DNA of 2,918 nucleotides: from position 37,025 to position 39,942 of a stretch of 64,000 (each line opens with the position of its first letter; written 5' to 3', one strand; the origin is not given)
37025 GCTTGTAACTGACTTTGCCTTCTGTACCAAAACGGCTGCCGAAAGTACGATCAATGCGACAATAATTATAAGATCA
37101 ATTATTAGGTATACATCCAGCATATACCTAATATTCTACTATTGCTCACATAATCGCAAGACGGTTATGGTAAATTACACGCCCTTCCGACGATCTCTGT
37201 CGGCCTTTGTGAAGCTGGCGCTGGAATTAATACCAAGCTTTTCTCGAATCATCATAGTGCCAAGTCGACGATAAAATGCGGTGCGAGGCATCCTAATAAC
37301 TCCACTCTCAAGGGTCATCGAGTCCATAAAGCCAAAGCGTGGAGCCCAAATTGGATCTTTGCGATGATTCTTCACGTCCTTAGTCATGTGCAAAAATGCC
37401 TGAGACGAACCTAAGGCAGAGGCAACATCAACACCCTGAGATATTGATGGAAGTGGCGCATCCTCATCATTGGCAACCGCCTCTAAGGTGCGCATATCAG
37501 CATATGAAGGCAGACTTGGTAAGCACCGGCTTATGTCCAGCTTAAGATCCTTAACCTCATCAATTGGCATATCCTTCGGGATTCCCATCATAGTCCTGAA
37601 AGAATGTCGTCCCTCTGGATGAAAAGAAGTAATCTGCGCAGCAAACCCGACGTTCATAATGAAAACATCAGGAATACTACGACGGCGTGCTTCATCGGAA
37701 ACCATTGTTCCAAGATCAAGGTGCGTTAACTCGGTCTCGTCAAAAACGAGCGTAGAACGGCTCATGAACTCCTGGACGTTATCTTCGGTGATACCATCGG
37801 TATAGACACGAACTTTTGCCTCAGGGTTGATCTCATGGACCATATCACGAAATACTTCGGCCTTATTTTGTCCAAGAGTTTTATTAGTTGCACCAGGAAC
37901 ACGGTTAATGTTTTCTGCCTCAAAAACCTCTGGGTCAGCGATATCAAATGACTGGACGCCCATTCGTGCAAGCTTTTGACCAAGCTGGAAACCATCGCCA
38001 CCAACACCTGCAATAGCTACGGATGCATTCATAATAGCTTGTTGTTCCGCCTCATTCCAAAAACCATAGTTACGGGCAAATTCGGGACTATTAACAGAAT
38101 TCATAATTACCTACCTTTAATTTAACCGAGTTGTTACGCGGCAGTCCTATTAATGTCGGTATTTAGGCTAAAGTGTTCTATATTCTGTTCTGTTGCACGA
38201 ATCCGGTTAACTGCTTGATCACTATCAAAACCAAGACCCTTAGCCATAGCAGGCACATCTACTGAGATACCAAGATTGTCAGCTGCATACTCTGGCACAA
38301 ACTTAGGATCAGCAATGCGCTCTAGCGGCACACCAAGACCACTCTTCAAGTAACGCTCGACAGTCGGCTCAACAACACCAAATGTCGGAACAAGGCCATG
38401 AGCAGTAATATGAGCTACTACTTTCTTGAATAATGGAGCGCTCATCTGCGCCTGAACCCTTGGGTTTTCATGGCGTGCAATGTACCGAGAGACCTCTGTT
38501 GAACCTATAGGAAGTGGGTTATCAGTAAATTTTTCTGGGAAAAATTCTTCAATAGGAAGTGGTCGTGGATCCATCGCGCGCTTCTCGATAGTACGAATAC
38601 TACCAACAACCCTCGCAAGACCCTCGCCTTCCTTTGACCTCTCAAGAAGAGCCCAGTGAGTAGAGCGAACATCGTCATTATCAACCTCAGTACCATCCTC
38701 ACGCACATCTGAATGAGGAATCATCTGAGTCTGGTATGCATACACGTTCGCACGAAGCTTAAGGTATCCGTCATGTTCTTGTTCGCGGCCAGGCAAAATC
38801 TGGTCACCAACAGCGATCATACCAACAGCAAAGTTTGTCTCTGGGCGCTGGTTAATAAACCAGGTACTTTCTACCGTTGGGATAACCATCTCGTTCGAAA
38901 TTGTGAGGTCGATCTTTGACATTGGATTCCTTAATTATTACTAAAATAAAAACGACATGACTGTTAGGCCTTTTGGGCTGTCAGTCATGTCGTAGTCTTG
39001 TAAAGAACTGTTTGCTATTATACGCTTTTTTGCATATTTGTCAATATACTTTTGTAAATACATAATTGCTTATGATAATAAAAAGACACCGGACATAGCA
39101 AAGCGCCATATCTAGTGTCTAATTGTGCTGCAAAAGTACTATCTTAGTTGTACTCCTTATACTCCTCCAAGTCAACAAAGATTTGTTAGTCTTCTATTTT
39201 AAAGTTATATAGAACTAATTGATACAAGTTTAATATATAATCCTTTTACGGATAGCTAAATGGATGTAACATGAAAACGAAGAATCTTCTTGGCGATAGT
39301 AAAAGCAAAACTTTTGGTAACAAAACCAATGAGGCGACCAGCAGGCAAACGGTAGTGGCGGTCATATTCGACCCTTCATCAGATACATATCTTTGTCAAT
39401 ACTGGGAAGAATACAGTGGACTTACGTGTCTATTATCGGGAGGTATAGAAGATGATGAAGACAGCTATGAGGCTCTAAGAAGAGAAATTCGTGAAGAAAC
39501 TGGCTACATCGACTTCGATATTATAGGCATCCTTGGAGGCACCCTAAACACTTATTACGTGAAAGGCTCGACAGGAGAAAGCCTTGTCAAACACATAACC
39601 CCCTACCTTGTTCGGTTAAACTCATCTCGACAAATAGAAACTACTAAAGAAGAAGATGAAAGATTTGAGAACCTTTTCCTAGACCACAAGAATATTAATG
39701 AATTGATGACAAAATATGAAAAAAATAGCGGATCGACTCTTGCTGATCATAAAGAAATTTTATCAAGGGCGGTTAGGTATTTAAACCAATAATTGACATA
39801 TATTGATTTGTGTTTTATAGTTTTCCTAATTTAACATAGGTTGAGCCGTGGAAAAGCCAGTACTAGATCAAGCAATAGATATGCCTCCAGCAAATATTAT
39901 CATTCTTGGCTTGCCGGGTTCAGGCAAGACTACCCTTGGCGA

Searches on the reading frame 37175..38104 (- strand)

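Call 3: search_protein_families(library=pfam, proteins=[window:37175-38104:-], max_evalue=0.1)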
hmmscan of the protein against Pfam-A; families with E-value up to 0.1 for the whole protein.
window:37175-38104:- (309 aa): 1 family
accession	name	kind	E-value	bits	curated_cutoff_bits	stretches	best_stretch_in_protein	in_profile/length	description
PF00899.27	ThiF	-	1e-28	100.5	28.1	1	10-175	2-167/238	ThiF family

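Call 4: search_protein_families(library=ncbifam, proteins=[window:37175-38104:-], max_evalue=0.1)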
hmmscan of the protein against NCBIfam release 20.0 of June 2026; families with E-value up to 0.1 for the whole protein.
window:37175-38104:- (309 aa): 25 families
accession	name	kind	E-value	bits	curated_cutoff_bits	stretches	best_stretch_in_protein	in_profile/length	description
NF006077.0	PRK08223.1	equivalog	1.2e-42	146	266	1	8-183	10-184/296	hypothetical protein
NF011424.0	PRK14851.1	subfamily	2.7e-27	95.1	1170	1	8-191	25-206/679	hypothetical protein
NF011425.0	PRK14852.1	equivalog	2.8e-20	71.8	1337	1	9-184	315-489/989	hypothetical protein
TIGR02356.1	adenyl_thiF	equivalog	9.6e-20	70.8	275.25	1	18-174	13-167/203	thiazole biosynthesis adenylyltransferase ThiF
NF006395.0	PRK08644.1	equivalog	1.5e-18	67.2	159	1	18-122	22-125/215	sulfur carrier protein ThiS adenylyltransferase ThiF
TIGR02354.1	thiF_fam2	equivalog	2.6e-16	60.1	152.2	1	22-121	17-115/200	thiamine biosynthesis protein ThiF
NF047750.1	SAMPActivE1UbaA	equivalog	3.2e-14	52.9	450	1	20-166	26-170/270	SAMP-activating enzyme E1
NF005901.0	PRK07877.1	equivalog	3.2e-14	52.1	476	1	17-146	98-224/722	Rv1355c family protein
NF006444.0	PRK08762.1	equivalog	6.4e-14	51.4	449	1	18-166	139-285/387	molybdopterin-synthase adenylyltransferase MoeB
NF011696.0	PRK15116.1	equivalog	8.4e-14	51.9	304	1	11-122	18-127/268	tRNA cyclic N6-threonylcarbamoyladenosine(37) synthase TcdA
NF004111.0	PRK05600.1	equivalog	3.5e-13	49.4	437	1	16-163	31-176/371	ThiF family adenylyltransferase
NF004281.0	PRK05690.1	subfamily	9.9e-13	47.9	266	1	19-165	25-169/250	molybdopterin-synthase adenylyltransferase MoeB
NF005646.0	PRK07411.1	equivalog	2.5e-11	43.4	633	1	21-175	33-185/390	molybdopterin-synthase adenylyltransferase MoeB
NF005902.0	PRK07878.1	equivalog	1.1e-10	40.9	647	1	21-162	37-176/392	adenylyltransferase/sulfurtransferase MoeZ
NF006204.0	PRK08328.1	equivalog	9e-10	38.5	339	1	17-173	18-173/231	hypothetical protein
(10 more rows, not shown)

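Call 8: search_protein_families(library=padloc, proteins=[window:37175-38104:-], max_evalue=0.1)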
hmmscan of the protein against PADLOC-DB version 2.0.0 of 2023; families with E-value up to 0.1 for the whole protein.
window:37175-38104:- (309 aa): 29 families (the best 25 are shown)
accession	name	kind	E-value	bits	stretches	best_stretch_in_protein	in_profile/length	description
PDLC00855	E1-E2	-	1.7e-12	45.2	1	19-110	295-385/579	E1-E2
PDLC00848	E1-E2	-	2.6e-11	40.5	1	21-111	369-460/607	E1-E2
PDLC00850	E1-E2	-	1.7e-10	38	1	26-127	314-409/566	E1-E2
PDLC00836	E1-E2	-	1e-09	35.6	1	19-105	334-420/602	E1-E2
PDLC00849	E1-E2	-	1.8e-09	34.9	1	26-126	333-427/582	E1-E2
PDLC00832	E1-E2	-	7.4e-09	32.3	1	19-103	331-414/588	E1-E2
PDLC00837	E1-E2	-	1.1e-08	32.3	1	22-105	321-407/593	E1-E2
PDLC00856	E1-E2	-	1.4e-08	31.7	1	25-106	321-401/573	E1-E2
PDLC00854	E1-E2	-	5.5e-08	30.1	1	18-124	353-462/605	E1-E2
PDLC00844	E1-E2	-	1e-07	29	1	19-125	269-376/489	E1-E2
PDLC00851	E1-E2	-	2.3e-07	28.1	1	22-127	236-335/491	E1-E2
PDLC00828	E1-E2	-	2.5e-07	28.3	1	24-120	173-270/431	E1-E2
PDLC00839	E1-E2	-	4.9e-07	26.4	1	22-111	366-454/602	E1-E2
PDLC00846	E1-E2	-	6.1e-07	26.4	1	11-123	302-410/587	E1-E2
PDLC00847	E1-E2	-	1.5e-06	24.9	1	23-145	283-403/523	E1-E2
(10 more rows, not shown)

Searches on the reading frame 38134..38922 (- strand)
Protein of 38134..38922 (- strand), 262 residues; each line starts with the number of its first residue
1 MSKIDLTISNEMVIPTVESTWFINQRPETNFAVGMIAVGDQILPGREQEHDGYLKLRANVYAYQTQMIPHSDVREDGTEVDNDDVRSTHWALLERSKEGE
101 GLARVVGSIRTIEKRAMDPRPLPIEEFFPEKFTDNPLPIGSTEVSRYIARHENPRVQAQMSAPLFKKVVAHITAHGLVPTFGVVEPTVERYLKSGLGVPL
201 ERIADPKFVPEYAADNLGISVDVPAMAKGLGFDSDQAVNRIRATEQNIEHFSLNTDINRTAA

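Call 3: search_protein_families(library=pfam, proteins=[window:38134-38922:-], max_evalue=0.1)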
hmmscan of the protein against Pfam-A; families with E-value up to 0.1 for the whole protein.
window:38134-38922:- (262 aa): 1 family
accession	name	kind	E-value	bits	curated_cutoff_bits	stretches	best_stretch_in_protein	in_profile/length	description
PF13444.12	Acetyltransf_5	-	0.04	15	22.4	1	56-146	1-84/102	Acetyltransferase (GNAT) domain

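Call 4: search_protein_families(library=ncbifam, proteins=[window:38134-38922:-], max_evalue=0.1)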
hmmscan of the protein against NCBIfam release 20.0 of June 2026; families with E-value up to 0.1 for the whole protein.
window:38134-38922:- (262 aa): 1 family
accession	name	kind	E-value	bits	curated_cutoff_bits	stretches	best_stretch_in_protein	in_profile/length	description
TIGR03694.1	exosort_acyl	subfamily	5.3e-05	22.8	111.95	1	51-155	20-125/241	PEP-CTERM/exosortase system-associated acyltransferase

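Call 7: search_protein_families(library=phrogs, proteins=[window:38134-38922:-], max_evalue=0.1)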
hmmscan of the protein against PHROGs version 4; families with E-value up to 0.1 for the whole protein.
window:38134-38922:- (262 aa): 0 families

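Call 8: search_protein_families(library=padloc, proteins=[window:38134-38922:-], max_evalue=0.1)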
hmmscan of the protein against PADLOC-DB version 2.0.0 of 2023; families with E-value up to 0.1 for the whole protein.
window:38134-38922:- (262 aa): 0 families

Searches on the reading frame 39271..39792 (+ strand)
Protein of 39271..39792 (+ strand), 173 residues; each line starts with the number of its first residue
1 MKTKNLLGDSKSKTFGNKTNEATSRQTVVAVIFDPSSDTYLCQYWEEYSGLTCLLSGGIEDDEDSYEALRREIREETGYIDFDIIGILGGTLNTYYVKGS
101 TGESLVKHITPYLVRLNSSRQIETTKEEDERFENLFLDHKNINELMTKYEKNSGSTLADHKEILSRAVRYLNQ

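Call 3: search_protein_families(library=pfam, proteins=[window:39271-39792:+], max_evalue=0.1)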
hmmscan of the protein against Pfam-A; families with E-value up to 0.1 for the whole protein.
window:39271-39792:+ (173 aa): 2 families
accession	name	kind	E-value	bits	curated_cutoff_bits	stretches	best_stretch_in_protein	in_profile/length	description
PF00293.34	NUDIX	-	3.2e-11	43.8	21.1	1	25-142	3-118/134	NUDIX domain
PF10076.14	Phage_Mu_Gp48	-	0.087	13.1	37.4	0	22-70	31-72/150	Bacteriophage Mu-like, Gp48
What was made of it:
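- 39271..39792 (+): NUDIX hydrolase (173 aa, intact GX5EX7REUXEEXGU box), the conserved neighbour. Pfam NUDIX 3e-11 (call 3).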

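Call 4: search_protein_families(library=ncbifam, proteins=[window:39271-39792:+], max_evalue=0.1)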
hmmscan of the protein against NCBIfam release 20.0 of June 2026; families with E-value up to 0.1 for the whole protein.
window:39271-39792:+ (173 aa): 11 families
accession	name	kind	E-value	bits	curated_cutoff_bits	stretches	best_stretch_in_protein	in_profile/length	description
NF001936.0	PRK00714.1-3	equivalog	5.3e-09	36.1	118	1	25-152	7-140/155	RNA pyrophosphohydrolase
NF012016.0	PRK15472.1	equivalog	0.00042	20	95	1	27-78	5-59/141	nucleoside triphosphatase NudI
NF001938.0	PRK00714.1-5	equivalog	0.00058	19.2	116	1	54-85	49-80/172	RNA pyrophosphohydrolase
NF001937.0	PRK00714.1-4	equivalog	0.0068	16.1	139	1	56-85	37-66/161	RNA pyrophosphohydrolase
TIGR02705.1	nudix_YtkD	equivalog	0.0069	15.9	154.4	1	57-117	52-104/156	RNA deprotection pyrophosphohydrolase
TIGR00052.1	TIGR00052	subfamily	0.0093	15.6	79.55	1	49-157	79-180/188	nudix-type nucleoside diphosphatase, YffH/AdpP family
NF006530.0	PRK08999.1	equivalog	0.0098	15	245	1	26-78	7-61/315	Nudix family hydrolase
NF041652.1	Nud_hyd_Dein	equivalog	0.017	15.3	200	1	28-146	16-131/152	Nudix hydrolase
NF008736.0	PRK11762.1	equivalog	0.021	14.4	169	1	53-80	77-104/186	ADP compounds hydrolase NudE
NF007834.0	PRK10546.1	equivalog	0.068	13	156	1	28-78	6-58/135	pyrimidine (deoxy)nucleoside triphosphate diphosphatase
NF006961.0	PRK09438.1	equivalog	0.094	12.2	103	0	26-78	9-60/151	dihydroneopterin triphosphate diphosphatase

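Call 8: search_protein_families(library=padloc, proteins=[window:39271-39792:+], max_evalue=0.1)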
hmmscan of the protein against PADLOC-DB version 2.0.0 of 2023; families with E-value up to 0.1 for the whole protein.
window:39271-39792:+ (173 aa): 1 family
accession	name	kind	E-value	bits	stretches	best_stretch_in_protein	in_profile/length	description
PDLC04899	PDC-S07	-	0.00041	18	1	36-78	17-61/135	-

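Call 55: search_solved_structures(query=window:39271-39789:+, max_evalue=1, show_alignments=1)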
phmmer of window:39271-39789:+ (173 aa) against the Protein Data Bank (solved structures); distinct sequences matched with E-value up to 1: 13.
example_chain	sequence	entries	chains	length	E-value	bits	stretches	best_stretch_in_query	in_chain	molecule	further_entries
6dt3_A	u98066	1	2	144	0.0065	19.4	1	23-78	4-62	Nucleoside triphosphatase NudI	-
3oga_A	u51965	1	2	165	0.0094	18.8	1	22-78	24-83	Nucleoside triphosphatase nudI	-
3n77_A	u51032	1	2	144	0.011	18.6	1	25-78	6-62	Nucleoside triphosphatase nudI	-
2azw_A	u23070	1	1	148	0.043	16.7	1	11-98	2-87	MutT/nudix family protein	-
1v8i_A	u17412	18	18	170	0.11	15.4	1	55-137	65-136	ADP-ribose pyrophosphatase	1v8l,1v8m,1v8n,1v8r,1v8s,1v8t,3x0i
1f3y_A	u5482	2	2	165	0.18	14.7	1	56-86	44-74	DIADENOSINE 5',5'''-P1,P4-TETRAPHOSPHATE HYDROLASE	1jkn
1v8v_A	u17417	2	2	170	0.28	14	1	55-137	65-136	ADP-ribose pyrophosphatase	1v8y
1v8u_A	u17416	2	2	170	0.28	14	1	55-137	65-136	ADP-ribose pyrophosphatase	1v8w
2rrk_A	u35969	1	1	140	0.32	13.9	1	28-79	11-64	CTP pyrophosphohydrolase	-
3i7u_A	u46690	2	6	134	0.64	12.9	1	55-132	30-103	AP4A hydrolase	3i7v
1fwf_C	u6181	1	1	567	0.78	12.6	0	51-139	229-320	UREASE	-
8fi9_F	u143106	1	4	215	0.85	12.5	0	20-59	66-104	WRAIR-5001 Fab Light chain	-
1jrk_A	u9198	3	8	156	0.87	12.4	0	54-94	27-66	Nudix homolog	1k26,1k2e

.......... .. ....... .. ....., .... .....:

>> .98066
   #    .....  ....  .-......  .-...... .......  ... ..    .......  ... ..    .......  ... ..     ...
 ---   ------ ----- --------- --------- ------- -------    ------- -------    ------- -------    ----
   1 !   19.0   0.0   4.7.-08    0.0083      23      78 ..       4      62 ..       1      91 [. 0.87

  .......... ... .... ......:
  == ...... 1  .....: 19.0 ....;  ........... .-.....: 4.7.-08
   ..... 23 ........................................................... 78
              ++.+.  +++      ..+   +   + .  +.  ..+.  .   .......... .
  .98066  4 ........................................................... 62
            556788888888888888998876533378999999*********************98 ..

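Call 72: find_homologous_proteins(query=window:39271-39789:+, max_evalue=1e-10)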
Query window:39271-39789:+ (173 aa): 14 proteins with E <= 1e-10 among 49 candidates.
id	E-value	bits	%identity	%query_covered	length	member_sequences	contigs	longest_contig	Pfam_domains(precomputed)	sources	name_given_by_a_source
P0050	7.3e-109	379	100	100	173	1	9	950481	PF00293.35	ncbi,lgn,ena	-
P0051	1.9e-65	237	65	100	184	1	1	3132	PF00293.35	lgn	-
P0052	3.0e-60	220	61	99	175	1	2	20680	PF00293.35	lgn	-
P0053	1.5e-55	205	56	99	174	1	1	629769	PF00293.35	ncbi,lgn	-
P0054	2.7e-54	201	57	99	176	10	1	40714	PF00293.35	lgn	-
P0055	5.9e-54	200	57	97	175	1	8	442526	PF00293.35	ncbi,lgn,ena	-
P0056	1.3e-51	192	55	97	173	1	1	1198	PF00293.35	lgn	-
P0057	3.4e-51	191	56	98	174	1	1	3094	PF00293.35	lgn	-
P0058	4.4e-50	187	53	99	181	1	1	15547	PF00293.35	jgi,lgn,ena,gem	-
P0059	6.0e-50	187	54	97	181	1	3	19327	PF00293.35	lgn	-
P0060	4.7e-49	184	52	99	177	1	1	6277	PF00293.35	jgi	jgi:8-oxo-dGTP pyrophosphatase MutT (NUDIX family)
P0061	8.0e-47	177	58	91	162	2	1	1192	PF00293.35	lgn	-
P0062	1.8e-46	176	57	91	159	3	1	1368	PF00293.35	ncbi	-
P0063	4.9e-45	171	56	91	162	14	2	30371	PF00293.35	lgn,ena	-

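Call 73: find_encoding_contigs(protein=P0055, flank=8000, max_places=3)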
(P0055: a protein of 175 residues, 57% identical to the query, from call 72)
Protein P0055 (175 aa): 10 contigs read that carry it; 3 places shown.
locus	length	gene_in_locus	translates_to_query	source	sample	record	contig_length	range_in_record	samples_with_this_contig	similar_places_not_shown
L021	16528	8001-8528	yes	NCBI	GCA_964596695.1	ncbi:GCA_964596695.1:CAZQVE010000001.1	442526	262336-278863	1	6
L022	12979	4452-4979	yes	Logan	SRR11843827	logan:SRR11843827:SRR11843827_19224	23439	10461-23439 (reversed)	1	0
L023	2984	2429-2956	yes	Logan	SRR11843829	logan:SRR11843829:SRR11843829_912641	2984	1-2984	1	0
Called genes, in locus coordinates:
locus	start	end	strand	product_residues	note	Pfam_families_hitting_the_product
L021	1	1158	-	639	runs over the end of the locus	PF12846:AAA_10 (faint), PF01935:DUF87, PF19044:P-loop_TraG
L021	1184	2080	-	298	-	PF26593:TraC-like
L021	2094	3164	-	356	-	PF12666:PrgI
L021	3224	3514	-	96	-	PF18908:DUF5663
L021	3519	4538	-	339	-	-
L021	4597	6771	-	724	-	-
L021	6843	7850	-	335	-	-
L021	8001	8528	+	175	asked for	PF00293:NUDIX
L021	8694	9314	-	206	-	PF01725:Ham1p_like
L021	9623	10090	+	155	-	PF00293:NUDIX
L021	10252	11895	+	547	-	PF01921:tRNA-synt_1f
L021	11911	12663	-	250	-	-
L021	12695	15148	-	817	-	PF07859:Abhydrolase_3, PF20434:BD-FAE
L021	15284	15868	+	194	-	-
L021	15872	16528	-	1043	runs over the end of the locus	-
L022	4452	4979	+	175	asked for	PF00293:NUDIX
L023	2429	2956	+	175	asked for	PF00293:NUDIX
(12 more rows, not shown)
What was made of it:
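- The NUDIX orthologue elsewhere sits beside Ham1/RdgB ITPase and another NUDIX, a house-cleaning cluster (call 73).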
